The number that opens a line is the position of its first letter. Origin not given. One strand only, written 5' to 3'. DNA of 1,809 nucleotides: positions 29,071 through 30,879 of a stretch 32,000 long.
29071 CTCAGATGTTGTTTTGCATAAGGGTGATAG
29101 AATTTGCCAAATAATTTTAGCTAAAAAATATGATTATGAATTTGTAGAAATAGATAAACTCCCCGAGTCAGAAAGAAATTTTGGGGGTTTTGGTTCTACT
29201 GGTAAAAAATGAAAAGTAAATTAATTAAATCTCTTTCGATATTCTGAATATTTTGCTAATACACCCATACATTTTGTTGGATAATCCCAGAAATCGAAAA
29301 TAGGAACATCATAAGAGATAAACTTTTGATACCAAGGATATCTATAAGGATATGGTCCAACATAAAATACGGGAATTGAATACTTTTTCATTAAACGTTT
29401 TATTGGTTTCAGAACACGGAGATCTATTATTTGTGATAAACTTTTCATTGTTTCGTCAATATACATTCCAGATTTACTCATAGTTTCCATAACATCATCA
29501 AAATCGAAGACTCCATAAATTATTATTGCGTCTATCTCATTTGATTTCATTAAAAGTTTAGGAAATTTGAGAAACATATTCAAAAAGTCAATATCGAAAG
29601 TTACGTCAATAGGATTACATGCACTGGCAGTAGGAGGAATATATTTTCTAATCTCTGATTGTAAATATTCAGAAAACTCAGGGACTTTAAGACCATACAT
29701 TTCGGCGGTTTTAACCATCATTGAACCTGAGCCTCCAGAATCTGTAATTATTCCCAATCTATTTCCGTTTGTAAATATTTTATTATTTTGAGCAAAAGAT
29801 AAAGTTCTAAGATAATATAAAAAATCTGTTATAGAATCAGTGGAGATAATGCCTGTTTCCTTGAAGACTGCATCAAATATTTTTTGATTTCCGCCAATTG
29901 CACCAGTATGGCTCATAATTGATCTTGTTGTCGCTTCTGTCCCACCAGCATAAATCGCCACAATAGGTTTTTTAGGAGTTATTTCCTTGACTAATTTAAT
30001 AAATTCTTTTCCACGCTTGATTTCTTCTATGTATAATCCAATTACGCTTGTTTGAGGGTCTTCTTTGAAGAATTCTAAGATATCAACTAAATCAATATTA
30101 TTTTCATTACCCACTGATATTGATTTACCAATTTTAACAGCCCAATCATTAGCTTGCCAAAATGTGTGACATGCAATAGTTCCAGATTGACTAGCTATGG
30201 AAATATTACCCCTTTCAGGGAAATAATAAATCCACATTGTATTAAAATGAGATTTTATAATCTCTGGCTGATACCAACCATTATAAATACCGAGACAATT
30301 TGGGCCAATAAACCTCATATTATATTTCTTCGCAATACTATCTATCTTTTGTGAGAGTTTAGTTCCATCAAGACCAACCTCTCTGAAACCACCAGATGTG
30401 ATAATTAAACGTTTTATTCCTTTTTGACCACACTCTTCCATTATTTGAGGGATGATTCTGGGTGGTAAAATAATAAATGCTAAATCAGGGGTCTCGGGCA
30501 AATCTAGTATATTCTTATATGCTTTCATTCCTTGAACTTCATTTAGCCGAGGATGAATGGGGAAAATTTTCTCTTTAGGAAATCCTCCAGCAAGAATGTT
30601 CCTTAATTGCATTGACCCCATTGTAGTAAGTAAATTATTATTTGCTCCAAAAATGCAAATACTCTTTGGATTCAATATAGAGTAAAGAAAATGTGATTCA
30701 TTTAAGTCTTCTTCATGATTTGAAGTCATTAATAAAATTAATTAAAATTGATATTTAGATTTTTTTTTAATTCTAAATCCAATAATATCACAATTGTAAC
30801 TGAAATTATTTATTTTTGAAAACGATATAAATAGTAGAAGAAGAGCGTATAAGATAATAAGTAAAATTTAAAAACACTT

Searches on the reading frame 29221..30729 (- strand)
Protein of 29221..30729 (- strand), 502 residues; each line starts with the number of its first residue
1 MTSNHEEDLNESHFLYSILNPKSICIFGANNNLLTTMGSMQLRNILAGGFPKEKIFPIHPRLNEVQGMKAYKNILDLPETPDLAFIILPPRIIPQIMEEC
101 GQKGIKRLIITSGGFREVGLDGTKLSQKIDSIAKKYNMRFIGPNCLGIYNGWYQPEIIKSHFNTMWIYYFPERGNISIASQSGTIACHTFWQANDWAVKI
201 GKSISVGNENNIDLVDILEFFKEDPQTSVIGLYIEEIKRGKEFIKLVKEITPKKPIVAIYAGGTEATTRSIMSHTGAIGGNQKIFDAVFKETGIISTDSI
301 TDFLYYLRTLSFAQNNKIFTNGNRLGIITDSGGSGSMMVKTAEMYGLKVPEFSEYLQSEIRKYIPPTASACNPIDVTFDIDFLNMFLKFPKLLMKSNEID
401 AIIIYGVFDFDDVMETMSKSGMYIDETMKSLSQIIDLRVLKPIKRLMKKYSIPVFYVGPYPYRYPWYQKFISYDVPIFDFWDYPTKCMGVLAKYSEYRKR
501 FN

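Call 86: search_protein_families(library=pfam, proteins=[window:29221-30729:-], max_evalue=0.001)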
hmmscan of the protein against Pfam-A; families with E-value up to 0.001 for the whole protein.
window:29221-30729:- (502 aa): 4 families
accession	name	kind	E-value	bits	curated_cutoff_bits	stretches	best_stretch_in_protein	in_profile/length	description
PF13607.11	Succ_CoA_lig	-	9.5e-41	139.2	27.4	1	173-310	1-138/138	Succinyl-CoA ligase like flavodoxin domain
PF13380.12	CoA_binding_2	-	6.7e-18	65.7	22.8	1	22-149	1-114/116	CoA binding domain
PF02629.25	CoA_binding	-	3.4e-07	31.4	22.3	1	21-111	3-94/97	CoA binding domain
PF19045.5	Ligase_CoA_2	-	4.5e-07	30.5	23.7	1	327-377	3-53/162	Ligase-CoA domain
